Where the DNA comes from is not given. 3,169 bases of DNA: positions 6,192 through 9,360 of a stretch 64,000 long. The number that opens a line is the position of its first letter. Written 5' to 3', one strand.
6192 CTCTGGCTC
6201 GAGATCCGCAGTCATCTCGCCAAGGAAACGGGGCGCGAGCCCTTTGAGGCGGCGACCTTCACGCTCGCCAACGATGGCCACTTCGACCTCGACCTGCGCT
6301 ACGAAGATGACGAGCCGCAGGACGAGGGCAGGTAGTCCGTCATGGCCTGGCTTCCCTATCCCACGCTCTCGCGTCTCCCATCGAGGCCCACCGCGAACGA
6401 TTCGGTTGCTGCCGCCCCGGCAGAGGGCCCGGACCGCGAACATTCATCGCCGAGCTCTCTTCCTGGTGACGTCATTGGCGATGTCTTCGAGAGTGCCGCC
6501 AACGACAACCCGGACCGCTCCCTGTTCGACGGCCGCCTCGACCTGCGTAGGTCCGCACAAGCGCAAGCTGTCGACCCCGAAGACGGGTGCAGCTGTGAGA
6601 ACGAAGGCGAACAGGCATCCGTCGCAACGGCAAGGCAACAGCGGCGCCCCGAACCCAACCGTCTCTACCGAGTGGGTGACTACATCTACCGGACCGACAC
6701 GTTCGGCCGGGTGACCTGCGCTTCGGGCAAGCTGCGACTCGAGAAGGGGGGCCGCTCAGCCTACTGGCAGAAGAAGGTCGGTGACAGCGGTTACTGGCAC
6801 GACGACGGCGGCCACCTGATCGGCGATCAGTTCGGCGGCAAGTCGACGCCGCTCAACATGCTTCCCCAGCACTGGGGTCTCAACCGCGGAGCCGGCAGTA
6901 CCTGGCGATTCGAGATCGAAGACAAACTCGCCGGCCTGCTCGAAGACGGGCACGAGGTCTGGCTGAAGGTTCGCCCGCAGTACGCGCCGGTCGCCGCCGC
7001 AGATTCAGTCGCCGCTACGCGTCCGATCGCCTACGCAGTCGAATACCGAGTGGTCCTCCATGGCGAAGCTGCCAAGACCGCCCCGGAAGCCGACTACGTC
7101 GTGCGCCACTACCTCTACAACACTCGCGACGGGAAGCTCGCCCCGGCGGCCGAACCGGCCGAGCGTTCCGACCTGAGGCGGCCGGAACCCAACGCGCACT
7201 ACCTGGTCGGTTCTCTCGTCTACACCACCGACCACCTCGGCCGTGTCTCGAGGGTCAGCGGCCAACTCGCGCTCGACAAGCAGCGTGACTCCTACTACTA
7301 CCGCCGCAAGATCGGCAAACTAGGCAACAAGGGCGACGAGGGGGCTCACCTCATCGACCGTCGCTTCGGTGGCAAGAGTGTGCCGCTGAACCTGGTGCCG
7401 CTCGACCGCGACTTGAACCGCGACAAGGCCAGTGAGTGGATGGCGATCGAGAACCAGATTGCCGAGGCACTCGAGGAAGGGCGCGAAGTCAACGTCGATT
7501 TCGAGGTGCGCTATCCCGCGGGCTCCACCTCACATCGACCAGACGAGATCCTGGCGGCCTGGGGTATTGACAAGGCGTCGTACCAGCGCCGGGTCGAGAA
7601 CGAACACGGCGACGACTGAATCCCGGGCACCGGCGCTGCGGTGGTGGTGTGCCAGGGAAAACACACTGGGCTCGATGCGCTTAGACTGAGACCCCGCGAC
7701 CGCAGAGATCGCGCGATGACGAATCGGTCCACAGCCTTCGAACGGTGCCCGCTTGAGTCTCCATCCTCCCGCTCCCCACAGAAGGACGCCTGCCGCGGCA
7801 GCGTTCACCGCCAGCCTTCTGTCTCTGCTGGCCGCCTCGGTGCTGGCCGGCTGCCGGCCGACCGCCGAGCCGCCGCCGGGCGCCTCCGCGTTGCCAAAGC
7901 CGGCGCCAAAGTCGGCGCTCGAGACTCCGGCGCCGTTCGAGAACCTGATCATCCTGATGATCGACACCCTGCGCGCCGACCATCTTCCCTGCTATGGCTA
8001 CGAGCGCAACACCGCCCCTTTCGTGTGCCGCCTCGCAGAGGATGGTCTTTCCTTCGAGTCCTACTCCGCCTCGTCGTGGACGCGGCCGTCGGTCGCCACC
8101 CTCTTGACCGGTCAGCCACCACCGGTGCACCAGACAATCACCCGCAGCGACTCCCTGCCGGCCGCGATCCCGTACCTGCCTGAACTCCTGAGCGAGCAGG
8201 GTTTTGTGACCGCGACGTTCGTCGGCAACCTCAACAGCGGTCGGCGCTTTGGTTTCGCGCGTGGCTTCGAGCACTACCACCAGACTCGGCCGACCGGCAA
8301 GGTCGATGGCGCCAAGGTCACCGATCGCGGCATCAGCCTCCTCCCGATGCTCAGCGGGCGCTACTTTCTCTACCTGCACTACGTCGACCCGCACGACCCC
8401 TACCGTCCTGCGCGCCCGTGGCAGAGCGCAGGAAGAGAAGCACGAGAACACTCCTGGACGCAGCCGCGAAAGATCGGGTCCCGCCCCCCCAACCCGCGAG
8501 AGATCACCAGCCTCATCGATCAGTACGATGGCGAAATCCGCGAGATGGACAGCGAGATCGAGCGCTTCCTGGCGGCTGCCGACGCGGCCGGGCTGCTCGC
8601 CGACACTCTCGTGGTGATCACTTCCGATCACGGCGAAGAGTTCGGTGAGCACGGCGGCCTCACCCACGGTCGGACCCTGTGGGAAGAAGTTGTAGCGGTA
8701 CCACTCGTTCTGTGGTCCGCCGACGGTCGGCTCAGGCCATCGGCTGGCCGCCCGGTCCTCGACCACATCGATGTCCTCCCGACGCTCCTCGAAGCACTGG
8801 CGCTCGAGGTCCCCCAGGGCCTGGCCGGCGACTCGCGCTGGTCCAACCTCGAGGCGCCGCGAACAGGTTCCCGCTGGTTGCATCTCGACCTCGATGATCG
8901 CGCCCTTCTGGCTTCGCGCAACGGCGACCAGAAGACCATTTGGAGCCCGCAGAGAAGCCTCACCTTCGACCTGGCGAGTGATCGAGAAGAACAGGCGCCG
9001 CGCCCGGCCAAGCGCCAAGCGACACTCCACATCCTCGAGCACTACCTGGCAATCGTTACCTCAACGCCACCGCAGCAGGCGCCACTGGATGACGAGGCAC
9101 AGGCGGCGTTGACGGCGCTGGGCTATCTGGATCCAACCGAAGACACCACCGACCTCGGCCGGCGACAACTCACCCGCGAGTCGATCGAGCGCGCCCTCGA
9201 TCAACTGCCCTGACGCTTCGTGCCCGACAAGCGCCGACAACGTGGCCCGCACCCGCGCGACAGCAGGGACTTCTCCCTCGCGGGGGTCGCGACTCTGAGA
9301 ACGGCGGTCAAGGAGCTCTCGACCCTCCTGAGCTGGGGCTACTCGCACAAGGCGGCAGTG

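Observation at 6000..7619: Candidate nuclease/inhibitor pair: an acidic small ORF coupled to a protein with two tandem His-Me-finger endonuclease modules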

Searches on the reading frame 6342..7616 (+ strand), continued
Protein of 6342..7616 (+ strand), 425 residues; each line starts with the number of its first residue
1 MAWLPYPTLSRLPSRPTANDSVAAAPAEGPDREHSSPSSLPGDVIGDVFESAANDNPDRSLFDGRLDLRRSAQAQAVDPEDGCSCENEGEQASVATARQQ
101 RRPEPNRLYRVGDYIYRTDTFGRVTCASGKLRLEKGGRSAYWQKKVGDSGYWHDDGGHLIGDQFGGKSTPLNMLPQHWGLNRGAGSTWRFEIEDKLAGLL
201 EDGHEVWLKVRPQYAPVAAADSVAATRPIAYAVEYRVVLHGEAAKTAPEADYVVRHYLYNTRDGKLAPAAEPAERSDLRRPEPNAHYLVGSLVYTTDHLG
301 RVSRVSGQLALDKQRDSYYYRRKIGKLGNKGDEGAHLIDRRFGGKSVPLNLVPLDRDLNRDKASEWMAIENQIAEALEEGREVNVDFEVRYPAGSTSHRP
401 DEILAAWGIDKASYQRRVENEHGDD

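Call 72: search_protein_families(library=pfam, proteins=[P0031, P0059, P0088, P0063, P0024, P0016, P0007, P0022, P0023, P0103], max_evalue=0.001)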
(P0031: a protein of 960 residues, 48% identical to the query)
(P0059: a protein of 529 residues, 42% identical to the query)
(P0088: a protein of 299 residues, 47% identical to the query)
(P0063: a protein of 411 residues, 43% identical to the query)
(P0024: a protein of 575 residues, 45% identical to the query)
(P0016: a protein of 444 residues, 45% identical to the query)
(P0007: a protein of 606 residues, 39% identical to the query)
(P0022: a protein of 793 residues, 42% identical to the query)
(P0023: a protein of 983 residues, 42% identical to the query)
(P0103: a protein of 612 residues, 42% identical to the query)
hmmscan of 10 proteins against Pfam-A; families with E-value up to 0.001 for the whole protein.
P0031 (960 aa): 3 families
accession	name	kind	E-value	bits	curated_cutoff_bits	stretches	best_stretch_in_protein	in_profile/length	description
PF13930.12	Endonuclea_NS_2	-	3.2e-32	111.9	27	1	822-944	2-131/132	DNA/RNA non-specific endonuclease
PF13332.12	Fil_haemagg_2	-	1.4e-30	107.1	22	1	28-196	3-167/170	Hemagglutinin repeat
PF04830.18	DUF637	-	2.7e-05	24.5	26.6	1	447-523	89-168/168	Possible hemagglutinin (DUF637)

P0059 (529 aa): 3 families
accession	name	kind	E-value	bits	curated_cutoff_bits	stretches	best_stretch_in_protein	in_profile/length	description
PF13930.12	Endonuclea_NS_2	-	4.1e-32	111.6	27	1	382-513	1-130/132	DNA/RNA non-specific endonuclease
PF13665.11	Tox-PAAR-like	-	2.2e-25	89.3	31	1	16-115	3-104/108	Toxin PAAR-like domain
PF01223.29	Endonuclease_NS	-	4.3e-07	30.2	23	1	440-505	81-152/223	DNA/RNA non-specific endonuclease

P0088 (299 aa): 1 family
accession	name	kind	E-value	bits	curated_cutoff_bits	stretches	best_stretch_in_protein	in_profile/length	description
PF13930.12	Endonuclea_NS_2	-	1.1e-29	103.8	27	1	159-287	1-131/132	DNA/RNA non-specific endonuclease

P0063 (411 aa): 2 families
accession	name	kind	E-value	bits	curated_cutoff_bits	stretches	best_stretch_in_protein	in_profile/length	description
PF13930.12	Endonuclea_NS_2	-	3e-26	92.6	27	1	275-396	4-132/132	DNA/RNA non-specific endonuclease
PF14449.11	PT-TG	-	1.3e-09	38.4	23.5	1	169-218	4-53/68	Pre-toxin TG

P0024 (575 aa): 1 family
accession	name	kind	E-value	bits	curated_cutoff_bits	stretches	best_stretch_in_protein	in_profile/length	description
PF13930.12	Endonuclea_NS_2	-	4.5e-32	111.5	27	1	442-563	1-129/132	DNA/RNA non-specific endonuclease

P0016 (444 aa): 1 family
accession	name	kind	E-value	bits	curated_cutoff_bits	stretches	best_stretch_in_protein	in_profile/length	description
PF13930.12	Endonuclea_NS_2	-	3.8e-28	98.7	27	1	312-435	1-132/132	DNA/RNA non-specific endonuclease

P0007 (606 aa): 2 families
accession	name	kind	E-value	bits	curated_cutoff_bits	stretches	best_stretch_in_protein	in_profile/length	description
PF13930.12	Endonuclea_NS_2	-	2.6e-34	118.7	27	1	470-595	1-131/132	DNA/RNA non-specific endonuclease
PF01223.29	Endonuclease_NS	-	7.6e-05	22.9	23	1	539-589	106-166/223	DNA/RNA non-specific endonuclease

P0022 (793 aa): 3 families
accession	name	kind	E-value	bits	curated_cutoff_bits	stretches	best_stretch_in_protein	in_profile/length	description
PF13930.12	Endonuclea_NS_2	-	2.6e-26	92.8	27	1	649-777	1-132/132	DNA/RNA non-specific endonuclease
PF07591.16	PT-HINT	-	7.1e-19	68.9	27.7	1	432-572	1-136/137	Pretoxin HINT domain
PF13403.11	Hint_2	-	8.2e-08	33.2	28.4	1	426-460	2-36/147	Hint domain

P0023 (983 aa): 3 families
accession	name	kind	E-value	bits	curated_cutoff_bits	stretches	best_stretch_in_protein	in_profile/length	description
PF04830.18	DUF637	-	7.2e-52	176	26.6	1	456-620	1-168/168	Possible hemagglutinin (DUF637)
PF13930.12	Endonuclea_NS_2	-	3e-41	141.2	27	1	844-968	1-132/132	DNA/RNA non-specific endonuclease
PF01223.29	Endonuclease_NS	-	0.00021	21.4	23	1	848-955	40-151/223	DNA/RNA non-specific endonuclease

P0103 (612 aa): 4 families
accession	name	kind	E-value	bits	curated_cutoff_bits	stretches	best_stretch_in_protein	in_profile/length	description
PF13930.12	Endonuclea_NS_2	-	4.7e-32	111.4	27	1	455-587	1-131/132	DNA/RNA non-specific endonuclease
PF07591.16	PT-HINT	-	2.1e-16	60.9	27.7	1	287-412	1-136/137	Pretoxin HINT domain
PF14890.11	Intein_splicing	-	9.2e-06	26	35.8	1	303-369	20-92/155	Intein splicing domain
PF01223.29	Endonuclease_NS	-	9.4e-06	25.9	23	1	529-575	105-151/223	DNA/RNA non-specific endonuclease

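Call 82: search_dna_similar(query=P0001, collection=plasmids, mode=protein, max_evalue=0.00001, max_rows=15)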
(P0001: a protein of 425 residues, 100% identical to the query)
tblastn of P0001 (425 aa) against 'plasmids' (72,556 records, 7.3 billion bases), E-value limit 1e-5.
Records with a match: 68; places in all: 69; records where one place covers at least 80% of the query: 0.
Best place of each record, by identity: <60% 68.
By first word of the organism name: Ralstonia 47; Bacillus 6; Cronobacter 3; Pantoea 3; Staphylococcus 2; Salmonella 1; Halomonas 1; Pseudomonas 1; Kingella 1; Niallia 1; and 2 more.
By predicted mobility (MOB-suite, as given by PLSDB): mobilizable 47; non-mobilizable 21.
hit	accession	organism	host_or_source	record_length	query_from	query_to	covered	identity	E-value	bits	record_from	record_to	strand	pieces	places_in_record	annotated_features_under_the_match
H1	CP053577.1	Salmonella enterica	stool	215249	98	420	67%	35.7%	4e-15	170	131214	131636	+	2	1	filamentous hemagglutinin N-terminal domain-containing protein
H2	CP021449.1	Ralstonia solanacearum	sesame seedling,cell culture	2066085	98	410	64%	37.0%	9e-17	173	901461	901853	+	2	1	hypothetical protein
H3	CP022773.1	Ralstonia solanacearum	Solanum tuberosum,single cell,Potato ...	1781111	98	409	64%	37.1%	8e-17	175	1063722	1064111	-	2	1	hemagglutinin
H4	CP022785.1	Ralstonia solanacearum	Solanum tuberosum,single cell,Potato ...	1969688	98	409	64%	37.1%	8e-17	175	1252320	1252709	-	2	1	hypothetical protein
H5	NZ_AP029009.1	Ralstonia pseudosolanacearum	-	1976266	98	409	64%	37.1%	8e-17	175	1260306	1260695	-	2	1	none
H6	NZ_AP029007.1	Ralstonia pseudosolanacearum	-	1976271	98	409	64%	37.1%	8e-17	175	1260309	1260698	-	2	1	none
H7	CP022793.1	Ralstonia solanacearum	Solanum tuberosum,single cell,Potato ...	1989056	98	409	64%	37.1%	8e-17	175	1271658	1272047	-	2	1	hemagglutinin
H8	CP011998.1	Ralstonia solanacearum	ginger,cell culture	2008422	98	409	64%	37.1%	8e-17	175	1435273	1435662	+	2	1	none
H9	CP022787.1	Ralstonia solanacearum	Solanum tuberosum,single cell,Potato ...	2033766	98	409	64%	37.1%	8e-17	175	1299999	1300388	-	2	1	hypothetical protein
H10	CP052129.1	Ralstonia solanacearum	tomato,cell culture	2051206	98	409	64%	37.1%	8e-17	175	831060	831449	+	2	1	DNA/RNA non-specific endonuclease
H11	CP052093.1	Ralstonia solanacearum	tomato,cell culture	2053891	98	409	64%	37.1%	8e-17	175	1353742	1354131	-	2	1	none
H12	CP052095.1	Ralstonia solanacearum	tomato,cell culture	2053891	98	409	64%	37.1%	8e-17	175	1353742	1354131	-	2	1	none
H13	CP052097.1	Ralstonia solanacearum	tomato,cell culture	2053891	98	409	64%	37.1%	8e-17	175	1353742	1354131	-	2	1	none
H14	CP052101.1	Ralstonia solanacearum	tomato,cell culture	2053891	98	409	64%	37.1%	8e-17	175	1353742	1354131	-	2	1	none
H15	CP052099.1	Ralstonia solanacearum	tomato,cell culture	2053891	98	409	64%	37.1%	8e-17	175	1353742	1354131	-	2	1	DNA/RNA non-specific endonuclease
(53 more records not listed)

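Call 83: search_dna_similar(query=P0001, collection=phages, mode=protein, max_evalue=0.00001, max_rows=10)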
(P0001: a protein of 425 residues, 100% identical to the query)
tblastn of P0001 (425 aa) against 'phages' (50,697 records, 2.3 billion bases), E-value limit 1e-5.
Records with a match: 3; places in all: 4; records where one place covers at least 80% of the query: 0.
Best place of each record, by identity: <60% 3.
By first word of the organism name: Mycobacterium 2; Streptococcus 1.
By host as written in the record: Mycobacterium abscessus GD12 1; Streptococcus suis 1; Mycobacterium abscessus GD05 1.
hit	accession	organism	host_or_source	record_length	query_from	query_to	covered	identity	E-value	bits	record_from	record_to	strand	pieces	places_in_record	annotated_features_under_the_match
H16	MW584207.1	Mycobacterium phage prophiGD12-2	Mycobacterium abscessus GD12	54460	101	423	67%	32.1%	1e-9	124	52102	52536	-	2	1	86: polymorphic toxin protein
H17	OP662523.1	Streptococcus phage YS771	Streptococcus suis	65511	105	420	61%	33.3%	3e-9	120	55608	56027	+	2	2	YeeE protein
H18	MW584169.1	Mycobacterium phage prophiGD05-1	Mycobacterium abscessus GD05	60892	277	395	28%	32.8%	2e-10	69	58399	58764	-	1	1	93: polymorphic toxin protein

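Call 84: get_annotated_region(hit=H1, flank=1500)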
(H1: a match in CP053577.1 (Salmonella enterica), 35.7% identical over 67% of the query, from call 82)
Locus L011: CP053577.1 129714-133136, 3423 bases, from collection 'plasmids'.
description: Salmonella enterica strain 2012K-0845 plasmid unnamed2, complete sequence
organism: Salmonella enterica (NCBI taxid 28901)
taxonomy: Bacteria; Pseudomonadota; Gammaproteobacteria; Enterobacterales; Enterobacteriaceae; Salmonella; Salmonella enterica
host: -; source: stool; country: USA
typing (MOB-suite, as given by PLSDB): non-mobilizable; replicon IncFIB
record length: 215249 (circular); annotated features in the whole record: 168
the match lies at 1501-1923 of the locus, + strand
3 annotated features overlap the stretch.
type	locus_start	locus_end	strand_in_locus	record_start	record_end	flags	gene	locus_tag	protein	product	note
CDS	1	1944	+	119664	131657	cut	-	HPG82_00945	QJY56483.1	filamentous hemagglutinin N-terminal domain-containing protein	-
CDS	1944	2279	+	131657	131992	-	-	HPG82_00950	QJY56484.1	hypothetical protein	-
CDS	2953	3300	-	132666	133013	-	-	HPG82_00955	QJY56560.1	hypothetical protein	-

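Call 85: get_annotated_region(hit=H10, flank=1500)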
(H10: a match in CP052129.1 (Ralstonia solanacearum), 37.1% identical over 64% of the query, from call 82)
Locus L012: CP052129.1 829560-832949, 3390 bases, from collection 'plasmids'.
description: Ralstonia solanacearum strain FJAT1303.F1 plasmid Plas1, complete sequence
organism: Ralstonia solanacearum (NCBI taxid 305)
taxonomy: Bacteria; Pseudomonadota; Betaproteobacteria; Burkholderiales; Burkholderiaceae; Ralstonia; Ralstonia solanacearum
host: -; source: tomato,cell culture; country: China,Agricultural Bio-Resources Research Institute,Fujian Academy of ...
typing (MOB-suite, as given by PLSDB): mobilizable; relaxase MOBP
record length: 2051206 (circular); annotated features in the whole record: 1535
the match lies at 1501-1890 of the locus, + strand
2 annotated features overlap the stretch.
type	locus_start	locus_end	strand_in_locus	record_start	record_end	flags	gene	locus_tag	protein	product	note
CDS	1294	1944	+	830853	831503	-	-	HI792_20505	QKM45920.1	DNA/RNA non-specific endonuclease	-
CDS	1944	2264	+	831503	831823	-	-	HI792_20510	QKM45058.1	hypothetical protein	-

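Call 87: search_protein_families(library=pfam, proteins=[L011:1944-2276:+, L012:1944-2261:+], max_evalue=1)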
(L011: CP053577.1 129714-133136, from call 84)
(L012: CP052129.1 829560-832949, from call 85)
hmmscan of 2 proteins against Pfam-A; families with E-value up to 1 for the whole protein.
L011:1944-2276:+ (111 aa): 0 families

L012:1944-2261:+ (106 aa): 1 family
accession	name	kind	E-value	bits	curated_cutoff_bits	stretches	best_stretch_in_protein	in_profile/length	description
PF04634.17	YezG-like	-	6.5e-05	23.6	21.7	1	65-106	71-111/146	Immunity protein YezG-like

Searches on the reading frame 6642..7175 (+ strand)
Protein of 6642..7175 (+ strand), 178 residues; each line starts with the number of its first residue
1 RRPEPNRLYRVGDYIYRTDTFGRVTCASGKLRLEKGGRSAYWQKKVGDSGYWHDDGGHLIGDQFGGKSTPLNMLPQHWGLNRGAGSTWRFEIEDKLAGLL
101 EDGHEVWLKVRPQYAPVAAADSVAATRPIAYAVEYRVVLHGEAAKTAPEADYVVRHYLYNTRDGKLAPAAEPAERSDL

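Call 73: search_protein_families(library=pfam, proteins=[window:6642-7175:+], max_evalue=1)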
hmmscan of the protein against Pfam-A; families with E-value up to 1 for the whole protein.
seq(178 aa): 3 families
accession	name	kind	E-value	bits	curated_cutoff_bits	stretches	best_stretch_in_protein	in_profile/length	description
PF13930.12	Endonuclea_NS_2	-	2.6e-17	63.7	27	1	5-115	1-115/132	DNA/RNA non-specific endonuclease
PF01223.29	Endonuclease_NS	-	0.027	14.5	23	1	55-114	82-146/223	DNA/RNA non-specific endonuclease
PF18838.6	LPD23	-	0.089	13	27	1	82-99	40-57/58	Large polyvalent protein associated domain 23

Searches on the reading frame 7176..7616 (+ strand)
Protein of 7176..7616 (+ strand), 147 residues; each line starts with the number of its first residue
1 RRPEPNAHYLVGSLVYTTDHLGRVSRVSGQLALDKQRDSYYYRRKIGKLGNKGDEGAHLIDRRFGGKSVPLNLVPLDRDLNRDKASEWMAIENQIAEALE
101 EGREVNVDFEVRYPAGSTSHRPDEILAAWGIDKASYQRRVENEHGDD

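Call 73: search_protein_families(library=pfam, proteins=[window:7176-7616:+], max_evalue=1)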
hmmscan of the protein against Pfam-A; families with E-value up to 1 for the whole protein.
seq(147 aa): 2 families
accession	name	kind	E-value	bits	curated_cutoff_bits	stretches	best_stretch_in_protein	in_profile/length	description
PF13930.12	Endonuclea_NS_2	-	3e-21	76.5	27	1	6-125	2-124/132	DNA/RNA non-specific endonuclease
PF02018.23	CBM_4_9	-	0.053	14.3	25.9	1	86-130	46-86/136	Carbohydrate binding domain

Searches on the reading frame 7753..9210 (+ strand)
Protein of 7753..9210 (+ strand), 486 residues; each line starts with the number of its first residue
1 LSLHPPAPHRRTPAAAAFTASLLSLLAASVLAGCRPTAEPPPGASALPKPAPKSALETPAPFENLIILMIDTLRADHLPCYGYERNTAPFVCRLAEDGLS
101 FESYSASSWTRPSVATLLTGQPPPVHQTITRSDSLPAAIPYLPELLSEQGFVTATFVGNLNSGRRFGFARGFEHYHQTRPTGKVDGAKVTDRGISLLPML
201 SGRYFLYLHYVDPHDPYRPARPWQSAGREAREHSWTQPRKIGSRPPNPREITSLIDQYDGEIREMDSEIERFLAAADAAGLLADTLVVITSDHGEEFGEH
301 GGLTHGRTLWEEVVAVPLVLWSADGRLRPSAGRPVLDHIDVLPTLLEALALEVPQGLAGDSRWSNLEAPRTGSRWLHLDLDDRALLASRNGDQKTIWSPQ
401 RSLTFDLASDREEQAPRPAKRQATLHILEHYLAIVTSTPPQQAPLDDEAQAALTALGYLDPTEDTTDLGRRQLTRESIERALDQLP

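Call 32: search_protein_families(library=pfam, proteins=[window:7753-9210:+], max_evalue=0.001)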
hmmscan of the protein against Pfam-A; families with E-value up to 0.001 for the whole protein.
window:7753-9210:+ (486 aa): 3 families
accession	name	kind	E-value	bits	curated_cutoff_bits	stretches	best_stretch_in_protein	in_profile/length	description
PF00884.28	Sulfatase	-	1.8e-45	156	25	1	64-349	2-299/301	Sulfatase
PF01663.27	Phosphodiest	-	1.2e-09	38.7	23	1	259-294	185-220/342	Type I phosphodiesterase / nucleotide pyrophosphatase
PF02995.22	DUF229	-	8.2e-05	21.9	25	1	262-306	310-354/496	Protein of unknown function (DUF229)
